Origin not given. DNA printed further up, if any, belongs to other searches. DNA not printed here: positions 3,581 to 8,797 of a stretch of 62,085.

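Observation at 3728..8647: AT-rich single-gene islet encoding a DEDD exonuclease + RecQ core + UvrD-like helicase fusion (1639 aa)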

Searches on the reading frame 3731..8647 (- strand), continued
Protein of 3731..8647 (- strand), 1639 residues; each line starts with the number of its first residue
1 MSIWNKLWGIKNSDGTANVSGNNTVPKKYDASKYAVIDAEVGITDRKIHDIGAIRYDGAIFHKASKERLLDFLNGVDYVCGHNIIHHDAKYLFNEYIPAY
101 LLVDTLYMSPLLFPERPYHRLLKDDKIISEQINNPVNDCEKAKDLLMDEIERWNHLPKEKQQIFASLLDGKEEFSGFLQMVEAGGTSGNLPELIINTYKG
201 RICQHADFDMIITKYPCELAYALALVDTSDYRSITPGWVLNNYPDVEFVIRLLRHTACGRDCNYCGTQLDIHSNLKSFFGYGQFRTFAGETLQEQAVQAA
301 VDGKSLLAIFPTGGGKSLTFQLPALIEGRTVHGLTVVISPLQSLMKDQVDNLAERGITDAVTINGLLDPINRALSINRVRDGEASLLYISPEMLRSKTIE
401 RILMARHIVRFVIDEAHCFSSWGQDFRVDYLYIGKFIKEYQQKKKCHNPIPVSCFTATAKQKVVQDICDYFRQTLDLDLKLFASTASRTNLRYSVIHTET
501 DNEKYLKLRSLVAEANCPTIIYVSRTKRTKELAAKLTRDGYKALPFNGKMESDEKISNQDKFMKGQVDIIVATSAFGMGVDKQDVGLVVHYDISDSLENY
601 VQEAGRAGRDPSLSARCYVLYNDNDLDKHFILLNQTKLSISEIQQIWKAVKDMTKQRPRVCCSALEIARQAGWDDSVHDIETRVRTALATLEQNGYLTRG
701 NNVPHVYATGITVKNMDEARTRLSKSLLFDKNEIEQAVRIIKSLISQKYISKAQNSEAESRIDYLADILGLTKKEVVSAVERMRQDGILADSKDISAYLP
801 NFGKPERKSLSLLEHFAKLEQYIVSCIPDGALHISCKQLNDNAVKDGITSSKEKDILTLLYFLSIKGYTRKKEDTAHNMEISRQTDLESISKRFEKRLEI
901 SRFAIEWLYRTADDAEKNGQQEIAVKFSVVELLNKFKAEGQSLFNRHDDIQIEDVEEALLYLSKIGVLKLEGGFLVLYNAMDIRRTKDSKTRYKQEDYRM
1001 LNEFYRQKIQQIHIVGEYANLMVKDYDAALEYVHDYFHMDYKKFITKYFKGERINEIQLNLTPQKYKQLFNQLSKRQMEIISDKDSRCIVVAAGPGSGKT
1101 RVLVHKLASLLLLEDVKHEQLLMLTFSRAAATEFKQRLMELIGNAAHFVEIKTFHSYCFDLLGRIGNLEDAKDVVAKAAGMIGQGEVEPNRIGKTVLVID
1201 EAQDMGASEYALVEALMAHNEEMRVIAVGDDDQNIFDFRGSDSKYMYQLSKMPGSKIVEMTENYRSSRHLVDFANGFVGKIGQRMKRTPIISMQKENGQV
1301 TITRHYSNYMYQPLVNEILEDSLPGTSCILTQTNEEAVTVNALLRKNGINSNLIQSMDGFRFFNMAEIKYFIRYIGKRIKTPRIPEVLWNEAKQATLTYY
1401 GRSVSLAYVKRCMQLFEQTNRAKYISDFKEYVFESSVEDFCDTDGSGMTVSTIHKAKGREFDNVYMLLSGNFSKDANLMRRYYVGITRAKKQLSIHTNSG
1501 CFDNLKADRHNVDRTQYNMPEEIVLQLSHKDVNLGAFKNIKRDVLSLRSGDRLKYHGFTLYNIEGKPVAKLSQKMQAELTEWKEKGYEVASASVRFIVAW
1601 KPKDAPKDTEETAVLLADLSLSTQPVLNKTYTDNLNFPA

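Call 69: search_dna_similar(query=window:3731-8647:-, collection=plasmids, mode=protein, max_evalue=1e-20, max_rows=15)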
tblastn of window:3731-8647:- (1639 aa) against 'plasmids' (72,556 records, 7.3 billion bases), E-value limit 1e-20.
Records with a match: 236; places in all: 258; records where one place covers at least 80% of the query: 14.
Best place of each record, by identity: 60-80% 2; <60% 234.
By first word of the organism name: Thermus 20; Pseudoalteromonas 13; Escherichia 9; Rhizobium 8; Paraburkholderia 8; Nostoc 7; Deinococcus 7; Vibrio 7; Phocaeicola 5; Caballeronia 5; and 91 more.
By predicted mobility (MOB-suite, as given by PLSDB): non-mobilizable 191; mobilizable 28; conjugative 17.
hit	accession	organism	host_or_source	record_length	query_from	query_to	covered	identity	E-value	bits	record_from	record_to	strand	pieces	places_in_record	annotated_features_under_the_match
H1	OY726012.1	Phocaeicola massiliensis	-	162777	1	1622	99%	76.3%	0e+0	2553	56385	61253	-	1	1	none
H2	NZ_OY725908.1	Bacteroides finegoldii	-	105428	1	1622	99%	75.8%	0e+0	2574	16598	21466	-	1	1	RecQ family ATP-dependent DNA helicase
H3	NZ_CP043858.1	Aliarcobacter cibarius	cell culture,Poultry carcass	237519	38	1607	96%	34.2%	0e+0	810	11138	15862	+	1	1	RecQ family ATP-dependent DNA helicase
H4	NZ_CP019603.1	Croceicoccus marinus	-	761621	18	1467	88%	30.7%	2e-171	583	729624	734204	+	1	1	none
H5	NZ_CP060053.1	Croceicoccus marinus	prokaryote,marine sediment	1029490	18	1467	88%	30.7%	2e-171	583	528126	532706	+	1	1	none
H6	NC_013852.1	Allochromatium vinosum DSM 180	-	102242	21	1286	77%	33.3%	2e-169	578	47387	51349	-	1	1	RecQ family ATP-dependent DNA helicase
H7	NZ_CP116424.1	Sulfitobacter faviae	Hexacorallia,culture,Cold water coral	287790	37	1467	87%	29.4%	9e-161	552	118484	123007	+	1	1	RecQ family ATP-dependent DNA helicase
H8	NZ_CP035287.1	Paracoccus versutus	whole organism,soil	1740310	37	1467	87%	29.2%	7e-163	558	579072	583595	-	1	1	none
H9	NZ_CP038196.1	Paracoccus versutus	single cell,soil adjacent to the roots ...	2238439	37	1467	87%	29.0%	6e-162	555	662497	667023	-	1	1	none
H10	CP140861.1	Rhizobium ruizarguesonis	Trifolium pratense,whole organism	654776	37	1300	77%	31.5%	2e-153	530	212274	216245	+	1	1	RecQ family ATP-dependent DNA helicase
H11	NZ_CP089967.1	Cereibacter azotoformans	Owen's River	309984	55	1286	75%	31.9%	3e-163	559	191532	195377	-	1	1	RecQ family ATP-dependent DNA helicase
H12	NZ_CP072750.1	Thiothrix fructosivorans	cell culture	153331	37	1295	77%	31.2%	2e-163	560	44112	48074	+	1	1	RecQ family ATP-dependent DNA helicase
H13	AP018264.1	Scytonema sp. NIES-4073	-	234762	79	1535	89%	26.9%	2e-125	445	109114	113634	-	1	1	ATP-dependent DNA helicase RecQ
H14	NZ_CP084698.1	Rhizobium ruizarguesonis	Pisum sativum L.,Cell culture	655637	37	1300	77%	30.9%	6e-148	513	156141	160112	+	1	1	none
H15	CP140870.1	Rhizobium ruizarguesonis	Trifolium pratense,whole organism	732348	37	1300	77%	30.7%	2e-149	518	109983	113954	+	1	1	RecQ family ATP-dependent DNA helicase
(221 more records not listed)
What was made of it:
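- Full-length relatives sit on plasmids of several phyla (call 69). It is carried on plasmids (call 69).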

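Call 70: search_dna_similar(query=window:3731-8647:-, collection=phages, mode=protein, max_evalue=1e-20, max_rows=15)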
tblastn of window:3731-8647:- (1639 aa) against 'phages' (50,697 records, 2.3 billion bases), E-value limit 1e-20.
Records with a match: 26; places in all: 26; records where one place covers at least 80% of the query: 0.
Best place of each record, by identity: <60% 26.
By first word of the organism name: Listeria 12; Bacteriophage 4; Enterococcus 3; Staphylococcus 3; Salmonella 2; Acinetobacter 2.
By host as written in the record: Listeria monocytogenes 12; - 5; Staphylococcus aureus 3; Enterococcus faecalis 2; Homo sapiens 2; Acinetobacter baumannii DSM 30007 2.
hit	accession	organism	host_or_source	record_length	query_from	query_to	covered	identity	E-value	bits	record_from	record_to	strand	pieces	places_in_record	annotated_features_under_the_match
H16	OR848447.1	Listeria phage LM 4-14-1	Listeria monocytogenes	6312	273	658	24%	36.4%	3e-53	212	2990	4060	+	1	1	record has no annotation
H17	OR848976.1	Listeria phage LM 4-14-1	Listeria monocytogenes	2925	275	654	23%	36.6%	4e-55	215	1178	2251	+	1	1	record has no annotation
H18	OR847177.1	Listeria phage LM 4-11-1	Listeria monocytogenes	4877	275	654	23%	36.6%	3e-54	215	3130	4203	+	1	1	record has no annotation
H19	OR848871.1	Listeria phage LM 4-14-1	Listeria monocytogenes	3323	275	654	23%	36.6%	1e-54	214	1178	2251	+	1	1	record has no annotation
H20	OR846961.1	Listeria phage LM 4-11-1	Listeria monocytogenes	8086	275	654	23%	36.6%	7e-54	214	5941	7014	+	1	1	record has no annotation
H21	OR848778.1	Listeria phage LM 4-14-1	Listeria monocytogenes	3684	275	655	23%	36.1%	2e-52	208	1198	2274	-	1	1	record has no annotation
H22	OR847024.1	Listeria phage LM 4-11-1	Listeria monocytogenes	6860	275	655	23%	36.1%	5e-52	208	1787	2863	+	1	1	record has no annotation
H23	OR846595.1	Enterococcus phage Efs 1-1-1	Enterococcus faecalis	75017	275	672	24%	34.2%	6e-51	205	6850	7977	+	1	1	record has no annotation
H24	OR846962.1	Listeria phage LM 4-11-1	Listeria monocytogenes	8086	293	658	22%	36.8%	4e-51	205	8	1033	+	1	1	record has no annotation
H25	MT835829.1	Bacteriophage sp.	human fecal samples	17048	273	666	24%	33.7%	2e-45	187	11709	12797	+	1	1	record has no annotation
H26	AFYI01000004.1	Salmonella enterica subsp. enterica serovar Infantis str. ...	Homo sapiens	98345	275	626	21%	36.4%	2e-49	200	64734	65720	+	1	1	ATP-dependent DNA helicase RecQ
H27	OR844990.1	Staphylococcus phage SA 1306 Kay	Staphylococcus aureus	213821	268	635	22%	34.7%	3e-48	196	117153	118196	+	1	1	record has no annotation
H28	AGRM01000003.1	Salmonella enterica subsp. houtenae str. ATCC BAA-1581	Homo sapiens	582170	275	626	21%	36.1%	2e-48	197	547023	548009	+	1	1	ATP-dependent DNA helicase RecQ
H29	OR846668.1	Enterococcus phage Efs 1-1-1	Enterococcus faecalis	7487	269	637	23%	33.9%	6e-46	188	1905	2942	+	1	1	record has no annotation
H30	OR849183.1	Listeria phage LM 4-14-1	Listeria monocytogenes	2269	266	625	22%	34.5%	8e-55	211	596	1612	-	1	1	record has no annotation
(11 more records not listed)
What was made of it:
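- None were found in phage records (call 70).
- Tried and rejected: Phage records hold only ordinary RecQ-core matches and no full-length relative (call 70).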
